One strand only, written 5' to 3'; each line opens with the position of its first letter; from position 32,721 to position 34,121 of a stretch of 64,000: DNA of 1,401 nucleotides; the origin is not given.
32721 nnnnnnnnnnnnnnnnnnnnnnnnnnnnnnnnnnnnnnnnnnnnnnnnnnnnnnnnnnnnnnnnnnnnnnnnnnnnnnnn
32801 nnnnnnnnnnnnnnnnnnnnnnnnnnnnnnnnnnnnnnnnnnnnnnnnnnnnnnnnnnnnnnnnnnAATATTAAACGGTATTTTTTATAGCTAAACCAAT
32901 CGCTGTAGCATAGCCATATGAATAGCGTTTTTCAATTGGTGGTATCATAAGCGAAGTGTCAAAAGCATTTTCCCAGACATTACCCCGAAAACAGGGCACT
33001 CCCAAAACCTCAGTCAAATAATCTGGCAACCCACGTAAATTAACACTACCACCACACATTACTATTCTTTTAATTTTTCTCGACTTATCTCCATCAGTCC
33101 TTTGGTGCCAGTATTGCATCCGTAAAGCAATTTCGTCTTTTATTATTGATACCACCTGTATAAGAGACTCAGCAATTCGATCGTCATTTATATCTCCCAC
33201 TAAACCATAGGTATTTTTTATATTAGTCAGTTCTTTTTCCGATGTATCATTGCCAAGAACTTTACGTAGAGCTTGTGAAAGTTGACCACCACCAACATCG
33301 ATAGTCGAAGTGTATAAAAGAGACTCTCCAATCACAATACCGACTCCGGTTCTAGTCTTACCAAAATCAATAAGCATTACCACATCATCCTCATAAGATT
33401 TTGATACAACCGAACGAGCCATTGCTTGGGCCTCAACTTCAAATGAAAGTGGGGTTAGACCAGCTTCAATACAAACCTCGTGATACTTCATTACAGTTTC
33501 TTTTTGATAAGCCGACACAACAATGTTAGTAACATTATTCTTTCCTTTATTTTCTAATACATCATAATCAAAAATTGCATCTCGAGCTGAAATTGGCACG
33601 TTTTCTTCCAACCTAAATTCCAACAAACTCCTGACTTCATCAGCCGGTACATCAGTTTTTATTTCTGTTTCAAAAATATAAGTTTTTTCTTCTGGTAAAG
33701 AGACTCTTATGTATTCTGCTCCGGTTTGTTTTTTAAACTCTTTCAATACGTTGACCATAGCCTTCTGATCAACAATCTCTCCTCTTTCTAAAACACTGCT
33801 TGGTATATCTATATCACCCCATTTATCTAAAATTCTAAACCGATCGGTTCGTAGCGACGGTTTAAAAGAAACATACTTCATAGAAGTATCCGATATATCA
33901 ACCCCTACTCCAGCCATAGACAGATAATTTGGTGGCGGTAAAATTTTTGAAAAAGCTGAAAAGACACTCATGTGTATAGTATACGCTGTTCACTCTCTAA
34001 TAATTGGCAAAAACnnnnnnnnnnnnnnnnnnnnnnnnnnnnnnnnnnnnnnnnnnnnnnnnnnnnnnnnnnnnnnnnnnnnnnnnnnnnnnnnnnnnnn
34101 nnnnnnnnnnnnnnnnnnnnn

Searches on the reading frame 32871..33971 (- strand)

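Call 42: search_protein_families(library=pfam, proteins=[window:32871-33971:-], max_evalue=0.00001)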
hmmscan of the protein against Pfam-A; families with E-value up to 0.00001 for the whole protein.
window:32871-33971:- (366 aa): 2 families
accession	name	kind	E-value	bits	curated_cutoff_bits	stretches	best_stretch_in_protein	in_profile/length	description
PF11104.14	PilM_2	-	2.3e-29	102.8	27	1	23-364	1-339/340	Type IV pilus assembly protein PilM;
PF14450.12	FtsA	-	8.3e-08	33.1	31.8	1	199-359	1-127/127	Cell division protein FtsA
